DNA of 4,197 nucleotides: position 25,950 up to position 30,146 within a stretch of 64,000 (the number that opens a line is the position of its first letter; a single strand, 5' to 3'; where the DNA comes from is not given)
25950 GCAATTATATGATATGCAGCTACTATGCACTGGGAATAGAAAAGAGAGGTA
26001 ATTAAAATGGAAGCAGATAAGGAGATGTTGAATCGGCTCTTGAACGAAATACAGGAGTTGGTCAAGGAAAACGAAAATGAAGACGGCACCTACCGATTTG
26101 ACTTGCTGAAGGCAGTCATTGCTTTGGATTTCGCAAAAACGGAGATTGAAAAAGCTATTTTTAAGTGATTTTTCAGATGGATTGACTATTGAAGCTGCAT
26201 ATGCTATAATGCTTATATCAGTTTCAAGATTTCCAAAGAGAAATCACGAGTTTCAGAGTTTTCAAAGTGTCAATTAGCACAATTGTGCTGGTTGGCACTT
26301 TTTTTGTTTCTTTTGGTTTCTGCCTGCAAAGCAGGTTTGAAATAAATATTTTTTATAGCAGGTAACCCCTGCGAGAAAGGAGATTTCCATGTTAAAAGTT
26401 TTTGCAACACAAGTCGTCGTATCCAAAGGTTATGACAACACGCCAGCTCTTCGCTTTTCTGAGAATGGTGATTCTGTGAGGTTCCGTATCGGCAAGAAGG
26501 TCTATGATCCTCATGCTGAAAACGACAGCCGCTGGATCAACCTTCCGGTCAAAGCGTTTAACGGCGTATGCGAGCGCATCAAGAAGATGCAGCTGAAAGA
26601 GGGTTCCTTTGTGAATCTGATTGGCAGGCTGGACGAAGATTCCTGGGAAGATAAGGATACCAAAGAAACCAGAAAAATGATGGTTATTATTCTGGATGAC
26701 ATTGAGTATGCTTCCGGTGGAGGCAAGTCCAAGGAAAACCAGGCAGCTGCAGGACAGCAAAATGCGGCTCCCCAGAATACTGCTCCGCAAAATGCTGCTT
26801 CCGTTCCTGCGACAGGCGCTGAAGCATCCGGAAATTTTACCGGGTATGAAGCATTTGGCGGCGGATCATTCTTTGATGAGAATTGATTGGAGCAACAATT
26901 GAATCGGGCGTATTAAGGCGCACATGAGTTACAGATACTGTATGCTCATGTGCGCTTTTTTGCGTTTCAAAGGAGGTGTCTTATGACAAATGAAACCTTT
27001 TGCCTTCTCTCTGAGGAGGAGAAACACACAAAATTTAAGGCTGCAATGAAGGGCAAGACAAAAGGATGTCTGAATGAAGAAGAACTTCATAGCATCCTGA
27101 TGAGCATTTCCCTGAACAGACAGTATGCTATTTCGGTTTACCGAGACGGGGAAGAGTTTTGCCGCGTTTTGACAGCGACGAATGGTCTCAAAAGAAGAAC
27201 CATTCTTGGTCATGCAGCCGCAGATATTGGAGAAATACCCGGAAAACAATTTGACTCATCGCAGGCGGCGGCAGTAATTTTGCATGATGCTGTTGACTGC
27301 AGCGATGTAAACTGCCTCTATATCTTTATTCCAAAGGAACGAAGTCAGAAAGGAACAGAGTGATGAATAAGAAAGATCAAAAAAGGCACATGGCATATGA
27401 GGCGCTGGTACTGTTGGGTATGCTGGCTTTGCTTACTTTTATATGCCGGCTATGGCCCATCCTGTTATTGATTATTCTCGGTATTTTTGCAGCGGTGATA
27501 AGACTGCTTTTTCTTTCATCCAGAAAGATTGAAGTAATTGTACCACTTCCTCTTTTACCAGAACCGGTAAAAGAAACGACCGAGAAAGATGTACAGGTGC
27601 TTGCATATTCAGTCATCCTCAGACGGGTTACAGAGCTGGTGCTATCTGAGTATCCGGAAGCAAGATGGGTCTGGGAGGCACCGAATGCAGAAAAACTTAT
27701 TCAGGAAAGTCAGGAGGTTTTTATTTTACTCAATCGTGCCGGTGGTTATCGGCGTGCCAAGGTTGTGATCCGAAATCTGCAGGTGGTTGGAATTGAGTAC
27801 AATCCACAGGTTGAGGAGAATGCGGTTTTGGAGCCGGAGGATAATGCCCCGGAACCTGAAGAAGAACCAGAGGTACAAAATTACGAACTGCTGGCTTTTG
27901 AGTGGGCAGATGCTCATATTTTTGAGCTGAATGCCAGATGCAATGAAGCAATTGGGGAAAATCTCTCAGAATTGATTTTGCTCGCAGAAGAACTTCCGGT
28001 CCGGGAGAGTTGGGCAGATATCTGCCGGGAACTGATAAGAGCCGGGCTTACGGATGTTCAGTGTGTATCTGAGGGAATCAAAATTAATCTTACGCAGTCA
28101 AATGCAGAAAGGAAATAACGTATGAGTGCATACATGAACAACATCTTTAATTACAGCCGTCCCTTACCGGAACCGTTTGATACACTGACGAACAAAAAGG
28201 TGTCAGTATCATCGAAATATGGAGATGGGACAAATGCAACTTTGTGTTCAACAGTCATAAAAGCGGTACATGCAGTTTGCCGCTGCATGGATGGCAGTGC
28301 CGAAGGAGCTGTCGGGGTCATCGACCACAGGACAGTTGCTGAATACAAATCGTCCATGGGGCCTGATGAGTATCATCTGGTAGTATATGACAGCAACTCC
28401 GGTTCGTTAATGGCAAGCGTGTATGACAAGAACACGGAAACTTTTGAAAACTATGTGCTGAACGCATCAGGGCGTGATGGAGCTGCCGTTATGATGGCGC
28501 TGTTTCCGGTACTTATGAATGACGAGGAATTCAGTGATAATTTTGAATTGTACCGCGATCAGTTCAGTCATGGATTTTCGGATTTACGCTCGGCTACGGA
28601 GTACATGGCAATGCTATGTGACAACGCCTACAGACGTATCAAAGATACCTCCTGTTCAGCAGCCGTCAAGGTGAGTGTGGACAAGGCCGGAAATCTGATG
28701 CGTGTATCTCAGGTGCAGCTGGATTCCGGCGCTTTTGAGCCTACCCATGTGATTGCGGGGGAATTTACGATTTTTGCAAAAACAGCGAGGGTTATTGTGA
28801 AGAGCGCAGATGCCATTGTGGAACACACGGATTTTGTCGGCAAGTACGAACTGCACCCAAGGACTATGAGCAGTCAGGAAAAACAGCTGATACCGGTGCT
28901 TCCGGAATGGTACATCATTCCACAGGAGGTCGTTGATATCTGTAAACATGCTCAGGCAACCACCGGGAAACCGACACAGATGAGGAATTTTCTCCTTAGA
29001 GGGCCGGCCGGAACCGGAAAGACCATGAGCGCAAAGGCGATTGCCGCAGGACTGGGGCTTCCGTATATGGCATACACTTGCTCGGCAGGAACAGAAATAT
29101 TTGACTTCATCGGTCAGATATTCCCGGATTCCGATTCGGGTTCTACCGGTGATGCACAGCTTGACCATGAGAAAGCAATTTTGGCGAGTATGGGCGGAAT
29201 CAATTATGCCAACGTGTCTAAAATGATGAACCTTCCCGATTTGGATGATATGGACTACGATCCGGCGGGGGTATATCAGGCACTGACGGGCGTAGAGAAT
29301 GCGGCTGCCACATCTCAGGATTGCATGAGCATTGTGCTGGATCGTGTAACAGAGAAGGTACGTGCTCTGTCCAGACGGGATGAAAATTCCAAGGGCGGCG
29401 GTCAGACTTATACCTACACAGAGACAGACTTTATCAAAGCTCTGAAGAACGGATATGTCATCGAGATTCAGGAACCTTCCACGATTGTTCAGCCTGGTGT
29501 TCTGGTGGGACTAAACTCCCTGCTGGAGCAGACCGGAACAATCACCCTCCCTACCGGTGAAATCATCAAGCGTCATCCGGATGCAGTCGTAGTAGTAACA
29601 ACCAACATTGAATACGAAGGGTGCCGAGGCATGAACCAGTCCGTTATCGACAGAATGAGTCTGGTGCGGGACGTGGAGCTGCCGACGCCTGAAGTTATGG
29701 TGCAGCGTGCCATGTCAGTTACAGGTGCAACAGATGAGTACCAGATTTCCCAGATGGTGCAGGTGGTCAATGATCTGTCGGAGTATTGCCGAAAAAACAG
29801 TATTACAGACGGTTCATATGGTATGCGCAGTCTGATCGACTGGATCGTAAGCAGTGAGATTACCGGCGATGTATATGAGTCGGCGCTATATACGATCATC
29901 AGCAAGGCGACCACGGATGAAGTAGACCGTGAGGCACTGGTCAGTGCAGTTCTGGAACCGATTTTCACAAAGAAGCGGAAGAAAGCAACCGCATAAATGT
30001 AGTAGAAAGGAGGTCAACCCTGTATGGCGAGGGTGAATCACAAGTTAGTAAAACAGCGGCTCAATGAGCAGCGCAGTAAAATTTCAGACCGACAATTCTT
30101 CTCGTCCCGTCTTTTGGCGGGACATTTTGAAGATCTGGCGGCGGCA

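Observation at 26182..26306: Duplicated module of consensus promoter + ~90-nt structured RNA + intrinsic terminator, in front of ssb and of a DUF932-like gene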

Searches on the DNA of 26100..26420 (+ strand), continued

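Call 86: search_dna_similar(query=window:26170-26400:+, collection=plasmids, mode=distant, max_evalue=0.001, max_rows=15)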
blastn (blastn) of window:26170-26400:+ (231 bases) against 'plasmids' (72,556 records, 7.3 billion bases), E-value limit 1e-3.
No match.

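Call 92: search_with_rna_model(model_id=R1, sources=[L326, L327], max_evalue=10, filters=off, show_alignments=3)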
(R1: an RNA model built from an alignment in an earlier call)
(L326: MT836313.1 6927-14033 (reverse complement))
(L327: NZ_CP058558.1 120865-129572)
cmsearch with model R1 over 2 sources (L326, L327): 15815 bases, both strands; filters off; matches with E-value up to 10: 20.
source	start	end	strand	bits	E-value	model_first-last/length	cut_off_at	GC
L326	2805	2881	+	17.5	0.14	1-93/93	no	0.32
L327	2212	2277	-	16.9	0.2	1-93/93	no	0.27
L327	1143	1226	+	15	0.52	1-93/93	no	0.25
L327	1193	1262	-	12.6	1.8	1-93/93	no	0.24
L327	303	378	-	12.3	2.1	1-93/93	no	0.22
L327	4082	4166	-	12.2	2.2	1-93/93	no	0.28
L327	8239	8315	+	12.1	2.3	1-93/93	no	0.25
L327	8176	8236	-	11.8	2.8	1-93/93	no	0.23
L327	6459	6540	-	11.6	3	1-93/93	no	0.3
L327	1698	1756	-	11.2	3.7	1-93/93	no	0.19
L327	261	333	+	11.1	3.9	1-93/93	no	0.27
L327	4033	4075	-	10.2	6.4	1-93/93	no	0.23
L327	8279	8327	-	10.1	6.4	1-93/93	no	0.22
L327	5865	5910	+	10.1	6.5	1-93/93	no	0.3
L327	6352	6390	-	10.1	6.6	1-93/93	no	0.21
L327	5982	6034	+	10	6.8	1-93/93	no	0.23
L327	7261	7335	+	9.8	7.7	1-93/93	no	0.33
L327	8002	8042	+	9.7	8.1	1-93/93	no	0.29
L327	7070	7161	-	9.4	9.2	1-93/93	no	0.36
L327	8155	8237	+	9.4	9.6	1-93/93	no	0.25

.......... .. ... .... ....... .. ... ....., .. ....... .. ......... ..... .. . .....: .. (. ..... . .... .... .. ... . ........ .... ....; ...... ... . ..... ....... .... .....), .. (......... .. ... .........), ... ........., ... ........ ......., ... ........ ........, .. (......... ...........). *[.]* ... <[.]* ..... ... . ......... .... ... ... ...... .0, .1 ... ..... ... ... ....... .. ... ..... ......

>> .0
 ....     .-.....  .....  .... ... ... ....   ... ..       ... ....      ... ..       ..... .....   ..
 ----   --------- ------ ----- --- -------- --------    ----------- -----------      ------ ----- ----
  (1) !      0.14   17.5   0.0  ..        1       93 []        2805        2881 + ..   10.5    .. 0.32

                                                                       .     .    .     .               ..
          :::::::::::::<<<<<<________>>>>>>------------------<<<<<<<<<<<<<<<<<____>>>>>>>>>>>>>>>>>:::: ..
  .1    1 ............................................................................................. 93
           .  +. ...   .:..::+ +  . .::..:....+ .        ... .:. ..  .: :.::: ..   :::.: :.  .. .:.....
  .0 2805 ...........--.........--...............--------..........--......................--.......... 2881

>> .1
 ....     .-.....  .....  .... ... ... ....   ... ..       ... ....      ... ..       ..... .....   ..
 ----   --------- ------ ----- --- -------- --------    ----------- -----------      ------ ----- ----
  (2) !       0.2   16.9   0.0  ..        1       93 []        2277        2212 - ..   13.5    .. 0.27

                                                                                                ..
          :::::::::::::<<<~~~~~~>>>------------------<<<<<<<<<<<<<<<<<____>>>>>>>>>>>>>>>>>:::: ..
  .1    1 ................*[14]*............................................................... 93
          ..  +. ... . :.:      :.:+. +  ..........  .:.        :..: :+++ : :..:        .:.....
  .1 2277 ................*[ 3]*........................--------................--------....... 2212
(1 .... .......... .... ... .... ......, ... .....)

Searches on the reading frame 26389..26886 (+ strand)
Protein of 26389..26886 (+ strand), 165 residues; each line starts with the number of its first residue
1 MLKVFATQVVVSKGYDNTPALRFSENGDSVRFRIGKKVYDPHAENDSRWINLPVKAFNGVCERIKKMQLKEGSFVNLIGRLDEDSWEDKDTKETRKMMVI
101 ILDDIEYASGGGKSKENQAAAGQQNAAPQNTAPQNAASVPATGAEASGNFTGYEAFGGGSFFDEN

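Call 14: search_protein_families(library=pfam, proteins=[window:26389-26886:+], max_evalue=0.01)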
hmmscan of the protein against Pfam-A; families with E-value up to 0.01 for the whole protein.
window:26389-26886:+ (165 aa): 1 family
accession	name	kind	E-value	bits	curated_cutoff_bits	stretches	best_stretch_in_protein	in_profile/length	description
PF00436.31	SSB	-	1.7e-06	28.5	26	1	18-106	13-102/104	Single-strand binding protein family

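Call 16: search_protein_families(library=phrogs, proteins=[window:26389-26886:+], max_evalue=0.001)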
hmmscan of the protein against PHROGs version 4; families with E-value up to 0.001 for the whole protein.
window:26389-26886:+ (165 aa): 1 family
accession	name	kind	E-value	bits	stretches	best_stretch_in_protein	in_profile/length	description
phrog_44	-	DNA, RNA and nucleotide metabolism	7.2e-07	30.2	1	68-135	151-218/271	single strand DNA binding protein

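Call 64: search_protein_families(library=ncbifam, proteins=[window:26389-26886:+], max_evalue=0.01)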
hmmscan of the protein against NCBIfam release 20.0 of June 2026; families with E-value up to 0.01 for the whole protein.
window:26389-26886:+ (165 aa): 6 families
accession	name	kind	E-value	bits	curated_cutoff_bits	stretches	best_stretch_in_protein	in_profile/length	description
NF005674.0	PRK07459.1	equivalog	2.4e-07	30.7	161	1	17-120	14-113/121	single-stranded DNA-binding protein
TIGR00621.2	ssb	subfamily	1e-06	29.2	53.95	1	43-136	46-135/165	single-stranded DNA-binding protein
NF004948.0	PRK06293.1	equivalog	0.00022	21.2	156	1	19-139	14-129/161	single-stranded DNA-binding protein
NF005406.0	PRK06958.1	subfamily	0.00075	20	252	1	56-147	57-151/182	single-stranded DNA-binding protein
NF004357.0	PRK05733.1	subfamily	0.0028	17.7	241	1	57-140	60-140/172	single-stranded DNA-binding protein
NF006297.0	PRK08486.1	equivalog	0.0037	17.5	212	1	63-132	61-130/182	single-stranded DNA-binding protein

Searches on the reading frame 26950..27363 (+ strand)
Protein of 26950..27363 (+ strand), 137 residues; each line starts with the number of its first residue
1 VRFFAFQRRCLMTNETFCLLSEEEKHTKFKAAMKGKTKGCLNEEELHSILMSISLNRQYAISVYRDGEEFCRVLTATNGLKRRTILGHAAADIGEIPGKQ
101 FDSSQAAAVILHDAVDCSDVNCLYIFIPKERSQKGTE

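Call 14: search_protein_families(library=pfam, proteins=[window:26950-27363:+], max_evalue=0.01)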
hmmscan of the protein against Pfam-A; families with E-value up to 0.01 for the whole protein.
window:26950-27363:+ (137 aa): 0 families

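Call 16: search_protein_families(library=phrogs, proteins=[window:26950-27363:+], max_evalue=0.001)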
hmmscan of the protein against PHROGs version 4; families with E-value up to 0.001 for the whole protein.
window:26950-27363:+ (137 aa): 0 families

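Call 46: search_protein_families(library=pfam, proteins=[window:26950-27363:+], max_evalue=1)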
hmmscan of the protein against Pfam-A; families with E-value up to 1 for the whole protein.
window:26950-27363:+ (137 aa): 2 families
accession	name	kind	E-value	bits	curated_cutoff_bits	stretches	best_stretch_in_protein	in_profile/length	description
PF02924.19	HDPD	-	0.069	13.7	29.1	1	73-119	26-74/116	Bacteriophage lambda head decoration protein D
PF18795.7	HSM3_N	-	0.19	11.7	24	1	34-88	113-166/237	DNA mismatch repair protein HSM3, N terminal domain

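Call 64: search_protein_families(library=ncbifam, proteins=[window:26950-27363:+], max_evalue=0.01)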
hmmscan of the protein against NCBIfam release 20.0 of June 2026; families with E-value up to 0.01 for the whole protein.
window:26950-27363:+ (137 aa): 0 families

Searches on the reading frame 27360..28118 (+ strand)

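Call 14: search_protein_families(library=pfam, proteins=[window:27360-28118:+], max_evalue=0.01)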
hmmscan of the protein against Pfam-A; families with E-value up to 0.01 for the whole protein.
window:27360-28118:+ (252 aa): 0 families

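Call 16: search_protein_families(library=phrogs, proteins=[window:27360-28118:+], max_evalue=0.001)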
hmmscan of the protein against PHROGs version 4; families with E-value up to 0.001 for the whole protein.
window:27360-28118:+ (252 aa): 0 families

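Call 46: search_protein_families(library=pfam, proteins=[window:27360-28118:+], max_evalue=1)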
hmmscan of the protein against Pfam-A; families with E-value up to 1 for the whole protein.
window:27360-28118:+ (252 aa): 1 family
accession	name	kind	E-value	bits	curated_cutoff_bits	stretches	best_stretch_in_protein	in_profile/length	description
PF13829.11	DUF4191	-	0.21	11.4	30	1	2-58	17-74/219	Domain of unknown function (DUF4191)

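Call 64: search_protein_families(library=ncbifam, proteins=[window:27360-28118:+], max_evalue=0.01)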
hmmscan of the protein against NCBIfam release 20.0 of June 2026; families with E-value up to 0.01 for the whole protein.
window:27360-28118:+ (252 aa): 0 families

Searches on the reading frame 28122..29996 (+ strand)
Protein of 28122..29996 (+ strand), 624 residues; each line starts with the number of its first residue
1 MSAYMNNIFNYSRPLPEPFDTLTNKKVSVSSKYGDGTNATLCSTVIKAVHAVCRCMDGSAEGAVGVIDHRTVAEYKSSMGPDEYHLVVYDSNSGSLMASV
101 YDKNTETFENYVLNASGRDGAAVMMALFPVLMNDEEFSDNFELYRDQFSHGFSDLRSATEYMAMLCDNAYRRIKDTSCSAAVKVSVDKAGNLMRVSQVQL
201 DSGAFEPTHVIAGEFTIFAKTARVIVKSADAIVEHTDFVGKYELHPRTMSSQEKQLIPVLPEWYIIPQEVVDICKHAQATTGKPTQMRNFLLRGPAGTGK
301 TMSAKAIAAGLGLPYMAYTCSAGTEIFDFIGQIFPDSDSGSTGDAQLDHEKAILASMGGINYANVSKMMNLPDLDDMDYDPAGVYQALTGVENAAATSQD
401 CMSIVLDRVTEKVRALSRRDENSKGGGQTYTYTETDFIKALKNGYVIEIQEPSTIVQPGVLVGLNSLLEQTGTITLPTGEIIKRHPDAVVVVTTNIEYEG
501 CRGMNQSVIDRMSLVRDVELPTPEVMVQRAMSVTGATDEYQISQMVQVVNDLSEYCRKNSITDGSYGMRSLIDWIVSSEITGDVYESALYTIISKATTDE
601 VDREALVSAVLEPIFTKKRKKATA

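Call 14: search_protein_families(library=pfam, proteins=[window:28122-29996:+], max_evalue=0.01)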
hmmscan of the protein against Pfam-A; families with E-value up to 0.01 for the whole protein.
window:28122-29996:+ (624 aa): 4 families
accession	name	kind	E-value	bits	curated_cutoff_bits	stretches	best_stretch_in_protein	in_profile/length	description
PF07728.20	AAA_5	-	4.2e-09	37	22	1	289-336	1-49/139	AAA domain (dynein-related subfamily)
PF12774.13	AAA_6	-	6e-07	29.2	25.2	1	292-334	37-78/327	Hydrolytic ATP binding site of dynein motor region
PF00004.35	AAA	-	9.3e-05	23.3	21.2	1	291-322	2-33/131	ATPase family associated with various cellular activities (AAA)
PF13401.12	AAA_22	-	0.0015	19.3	27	1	290-342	8-63/130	AAA domain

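Call 16: search_protein_families(library=phrogs, proteins=[window:28122-29996:+], max_evalue=0.001)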
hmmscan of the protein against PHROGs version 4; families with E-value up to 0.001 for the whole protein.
window:28122-29996:+ (624 aa): 6 families
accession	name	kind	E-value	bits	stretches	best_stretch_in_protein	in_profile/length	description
phrog_249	-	moron, auxiliary metabolic gene and host takeover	3.4e-21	77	2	430-604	180-366/380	porphyrin biosynthesis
phrog_16448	-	other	2.6e-08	33.6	0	286-336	448-497/680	ATPase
phrog_168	-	DNA, RNA and nucleotide metabolism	2e-07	32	1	264-328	23-83/314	clamp loader of DNA polymerase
phrog_3757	-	unknown function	1e-06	29.4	1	286-321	125-160/367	-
phrog_10401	-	other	3.1e-05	23.9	1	285-315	458-488/667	ATPase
phrog_30773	-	unknown function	0.00038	19.9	1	270-331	178-240/666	-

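Call 37: find_related_loci(query=window:28122-29996:+, collection=viral_contigs, flank=3500)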
Query window:28122-29996:+ (624 aa) in viral_contigs; peptide patterns used: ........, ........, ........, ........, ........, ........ (x = any residue, [..] = any of these).
12 stretches matched a pattern; 3 encode a relative of the query (tblastn E <= 1e-3); 3 distinct loci.
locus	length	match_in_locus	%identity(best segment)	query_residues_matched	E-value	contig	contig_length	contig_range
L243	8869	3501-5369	82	1-622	0e+0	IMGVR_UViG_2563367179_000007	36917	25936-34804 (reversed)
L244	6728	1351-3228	71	1-624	0e+0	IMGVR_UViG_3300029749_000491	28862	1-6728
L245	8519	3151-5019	77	1-624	0e+0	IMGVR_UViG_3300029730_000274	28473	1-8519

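Call 64: search_protein_families(library=ncbifam, proteins=[window:28122-29996:+], max_evalue=0.01)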
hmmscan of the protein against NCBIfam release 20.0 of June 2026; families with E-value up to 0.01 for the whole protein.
window:28122-29996:+ (624 aa): 8 families
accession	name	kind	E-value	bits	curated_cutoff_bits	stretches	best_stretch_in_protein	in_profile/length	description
TIGR02640.1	gas_vesic_GvpN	equivalog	2.4e-06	27.3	266.8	0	291-332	25-66/262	gas vesicle protein GvpN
NF001679.0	PRK00440.1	equivalog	0.00027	20.1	303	0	285-310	37-62/322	replication factor C small subunit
TIGR01241.2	FtsH_fam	equivalog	0.00034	19.5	600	1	288-327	196-235/598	ATP-dependent zinc metalloprotease FtsH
NF003229.0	PRK04195.1-5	equivalog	0.00071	18.4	280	1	281-315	38-72/413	replication factor C large subunit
NF042959.1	IteA_antiphage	equivalog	0.0013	18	510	1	286-320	124-158/367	anti-phage ATPase IteA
NF033420.0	T6SS_PAAR_dom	equivalog_domain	0.005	16.9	124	0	190-251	2-60/94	type VI secretion system PAAR protein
NF047784.1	MadB_ATPase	equivalog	0.0054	16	475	0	287-323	33-69/298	MadB family AAA-type ATPase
NF008004.0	PRK10733.1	equivalog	0.0065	14.5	1008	1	288-331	186-229/644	ATP-dependent zinc metalloprotease FtsH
